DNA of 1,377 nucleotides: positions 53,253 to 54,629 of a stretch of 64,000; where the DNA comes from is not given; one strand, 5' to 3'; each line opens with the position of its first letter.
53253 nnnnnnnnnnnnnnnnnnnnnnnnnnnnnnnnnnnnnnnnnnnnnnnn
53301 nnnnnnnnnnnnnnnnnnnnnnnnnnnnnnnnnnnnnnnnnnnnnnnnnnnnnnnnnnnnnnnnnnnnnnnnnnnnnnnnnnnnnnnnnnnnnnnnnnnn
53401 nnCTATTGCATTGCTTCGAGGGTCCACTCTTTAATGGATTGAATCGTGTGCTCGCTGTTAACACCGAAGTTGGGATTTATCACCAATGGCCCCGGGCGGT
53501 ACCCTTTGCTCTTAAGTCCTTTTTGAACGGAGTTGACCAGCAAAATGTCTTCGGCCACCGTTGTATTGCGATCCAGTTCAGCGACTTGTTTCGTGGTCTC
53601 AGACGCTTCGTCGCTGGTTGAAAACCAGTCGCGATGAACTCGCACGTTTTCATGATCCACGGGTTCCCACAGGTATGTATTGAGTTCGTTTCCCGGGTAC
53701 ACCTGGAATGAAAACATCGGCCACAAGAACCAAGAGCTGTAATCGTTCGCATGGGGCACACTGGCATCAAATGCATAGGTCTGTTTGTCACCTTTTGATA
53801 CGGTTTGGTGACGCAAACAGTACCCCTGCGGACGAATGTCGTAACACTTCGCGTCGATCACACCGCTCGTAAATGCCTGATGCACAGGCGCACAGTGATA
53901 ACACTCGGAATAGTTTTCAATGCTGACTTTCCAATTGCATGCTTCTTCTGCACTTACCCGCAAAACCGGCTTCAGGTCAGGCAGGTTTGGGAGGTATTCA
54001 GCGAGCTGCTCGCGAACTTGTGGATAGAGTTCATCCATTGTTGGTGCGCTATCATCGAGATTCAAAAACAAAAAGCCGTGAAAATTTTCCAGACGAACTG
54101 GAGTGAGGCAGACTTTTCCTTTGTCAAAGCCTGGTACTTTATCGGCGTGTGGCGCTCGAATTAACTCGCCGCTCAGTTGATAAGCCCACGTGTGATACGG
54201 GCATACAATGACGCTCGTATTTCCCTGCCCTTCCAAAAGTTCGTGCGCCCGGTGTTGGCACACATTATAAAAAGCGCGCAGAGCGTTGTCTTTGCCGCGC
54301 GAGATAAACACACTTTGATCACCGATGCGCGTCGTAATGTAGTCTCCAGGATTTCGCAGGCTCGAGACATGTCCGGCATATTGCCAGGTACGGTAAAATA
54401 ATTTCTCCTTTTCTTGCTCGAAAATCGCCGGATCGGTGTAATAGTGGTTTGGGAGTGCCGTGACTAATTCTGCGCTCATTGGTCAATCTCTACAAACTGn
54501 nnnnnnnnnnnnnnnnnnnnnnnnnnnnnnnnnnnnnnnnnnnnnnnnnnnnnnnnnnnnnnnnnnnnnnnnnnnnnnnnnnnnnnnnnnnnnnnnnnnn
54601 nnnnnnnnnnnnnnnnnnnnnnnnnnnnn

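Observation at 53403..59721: Putative quaternary/N-methylated amine demethylation island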

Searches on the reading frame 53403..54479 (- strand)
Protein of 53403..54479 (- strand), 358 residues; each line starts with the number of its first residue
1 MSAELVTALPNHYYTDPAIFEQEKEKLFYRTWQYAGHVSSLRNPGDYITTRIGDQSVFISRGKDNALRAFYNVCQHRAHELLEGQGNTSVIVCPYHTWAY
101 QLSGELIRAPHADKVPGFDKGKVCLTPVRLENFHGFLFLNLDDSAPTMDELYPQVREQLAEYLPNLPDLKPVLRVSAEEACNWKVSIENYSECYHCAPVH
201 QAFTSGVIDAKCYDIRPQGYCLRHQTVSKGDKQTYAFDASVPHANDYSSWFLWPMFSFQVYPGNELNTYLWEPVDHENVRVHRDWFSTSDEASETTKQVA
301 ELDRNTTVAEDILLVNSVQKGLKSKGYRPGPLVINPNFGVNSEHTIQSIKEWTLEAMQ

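Call 3: search_protein_families(library=pfam, proteins=[window:53403-54479:-])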
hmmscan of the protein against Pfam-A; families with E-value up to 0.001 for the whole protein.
window:53403-54479:- (358 aa): 2 families
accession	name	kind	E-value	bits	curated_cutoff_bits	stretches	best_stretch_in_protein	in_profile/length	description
PF00848.25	Ring_hydroxyl_A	-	1e-24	88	24.9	1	168-358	3-207/208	Ring hydroxylating alpha subunit (catalytic domain)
PF00355.32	Rieske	-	1.6e-20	73.3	20.3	1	31-118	1-87/88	Rieske [2Fe-2S] domain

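Call 4: search_protein_families(library=ncbifam, proteins=[window:53403-54479:-])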
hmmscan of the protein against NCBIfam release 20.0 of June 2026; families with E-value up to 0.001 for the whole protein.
window:53403-54479:- (358 aa): 8 families
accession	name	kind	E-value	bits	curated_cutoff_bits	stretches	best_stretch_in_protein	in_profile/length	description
NF058607.1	GlBtMonoOxGbcA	equivalog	1.6e-49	168.5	670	1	8-203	32-225/420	glycine betaine monooxygenase oxygenase subunit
NF042946.1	3PPDioc_HcaE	equivalog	6e-32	111.2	830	1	12-211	19-224/450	3-phenylpropionate/cinnamic acid dioxygenase subunit alpha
TIGR03228.1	anthran_1_2_A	equivalog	8.3e-32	110.5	671.9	1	11-211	18-224/438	anthranilate 1,2-dioxygenase large subunit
TIGR03229.1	benzo_1_2_benA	equivalog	2.9e-30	105.5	780.95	1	12-236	19-251/433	benzoate 1,2-dioxygenase large subunit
NF041684.1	ant_diox_AndAc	equivalog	1.1e-22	80.2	750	1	9-203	23-225/418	anthranilate 1,2-dioxygenase large subunit AndAc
NF052579.1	BetMthstMoxSdmAMthl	equivalog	5.2e-07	29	600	1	34-112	19-97/351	4beta-methylsterol monooxygenase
TIGR02378.1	nirD_assim_sml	equivalog_domain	0.00016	21.7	74.65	1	32-105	2-80/105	nitrite reductase small subunit NirD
NF041683.1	ant_diox_AndAb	equivalog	0.00063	19.9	150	0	32-115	2-84/100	anthranilate 1,2-dioxygenase ferredoxin subunit AndAb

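Call 8: search_solved_structures(query=window:53403-54479:-, max_evalue=0.00001, show_alignments=2)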
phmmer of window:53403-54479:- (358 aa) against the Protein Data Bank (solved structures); distinct sequences matched with E-value up to 0.00001: 33.
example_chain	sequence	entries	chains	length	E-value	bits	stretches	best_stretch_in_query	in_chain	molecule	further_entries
6y8j_A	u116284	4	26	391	1.9e-78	267.3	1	7-346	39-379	Carnitine monooxygenase oxygenase subunit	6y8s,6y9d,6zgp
6y9c_A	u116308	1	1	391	3.4e-77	263.2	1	7-346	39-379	Carnitine monooxygenase oxygenase subunit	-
3vca_A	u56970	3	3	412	3.2e-39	138.3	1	9-205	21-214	Ring-hydroxylating dioxygenase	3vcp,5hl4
4qup_A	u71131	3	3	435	4e-39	137.9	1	9-205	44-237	Monoxygenase; demethylase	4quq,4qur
3n0q_A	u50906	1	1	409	1.5e-37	132.7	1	8-203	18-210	Putative aromatic-ring hydroxylating dioxygenase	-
9jp5_A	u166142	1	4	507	2.8e-30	108.9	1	9-202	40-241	Phthalate 3,4-dioxygenase alpha subunit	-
3en1_A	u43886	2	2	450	2.7e-29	105.6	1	12-208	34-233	Benzene 1,2-dioxygenase subunit alpha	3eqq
1uli_A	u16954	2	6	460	8.4e-29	104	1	9-199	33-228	biphenyl dioxygenase large subunit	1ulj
8k0a_A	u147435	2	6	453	1.4e-28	103.3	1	12-202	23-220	3-phenylpropionate/cinnamic acid dioxygenase subunit alpha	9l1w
2hmj_A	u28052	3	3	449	9.1e-28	100.6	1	14-202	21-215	Naphthalene 1,2-dioxygenase alpha subunit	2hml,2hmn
4hjl_A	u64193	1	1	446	9.1e-28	100.6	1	14-202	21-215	Naphthalene 1,2-dioxygenase subunit alpha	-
1eg9_A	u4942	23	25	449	9.2e-28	100.6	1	14-202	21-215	PROTEIN (NAPHTHALENE 1,2-DIOXYGENASE ALPHA SUBUNIT) | NAPHTHALENE 1,2-DIOXYGENASE | NAPHTHALENE 1,2-DIOXYGENASE ALPHA SUBUNIT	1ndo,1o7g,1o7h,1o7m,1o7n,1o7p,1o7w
2ckf_A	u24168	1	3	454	9.2e-28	100.6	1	13-203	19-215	RING-HYDROXYLATING DIOXYGENASE ALPHA SUBUNIT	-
2gbw_A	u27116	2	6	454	1.5e-27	99.8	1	13-205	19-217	Biphenyl 2,3-Dioxygenase Alpha Subunit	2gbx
5xbp_A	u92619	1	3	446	2.3e-27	99.2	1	14-202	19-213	3NT oxygenase alpha subunit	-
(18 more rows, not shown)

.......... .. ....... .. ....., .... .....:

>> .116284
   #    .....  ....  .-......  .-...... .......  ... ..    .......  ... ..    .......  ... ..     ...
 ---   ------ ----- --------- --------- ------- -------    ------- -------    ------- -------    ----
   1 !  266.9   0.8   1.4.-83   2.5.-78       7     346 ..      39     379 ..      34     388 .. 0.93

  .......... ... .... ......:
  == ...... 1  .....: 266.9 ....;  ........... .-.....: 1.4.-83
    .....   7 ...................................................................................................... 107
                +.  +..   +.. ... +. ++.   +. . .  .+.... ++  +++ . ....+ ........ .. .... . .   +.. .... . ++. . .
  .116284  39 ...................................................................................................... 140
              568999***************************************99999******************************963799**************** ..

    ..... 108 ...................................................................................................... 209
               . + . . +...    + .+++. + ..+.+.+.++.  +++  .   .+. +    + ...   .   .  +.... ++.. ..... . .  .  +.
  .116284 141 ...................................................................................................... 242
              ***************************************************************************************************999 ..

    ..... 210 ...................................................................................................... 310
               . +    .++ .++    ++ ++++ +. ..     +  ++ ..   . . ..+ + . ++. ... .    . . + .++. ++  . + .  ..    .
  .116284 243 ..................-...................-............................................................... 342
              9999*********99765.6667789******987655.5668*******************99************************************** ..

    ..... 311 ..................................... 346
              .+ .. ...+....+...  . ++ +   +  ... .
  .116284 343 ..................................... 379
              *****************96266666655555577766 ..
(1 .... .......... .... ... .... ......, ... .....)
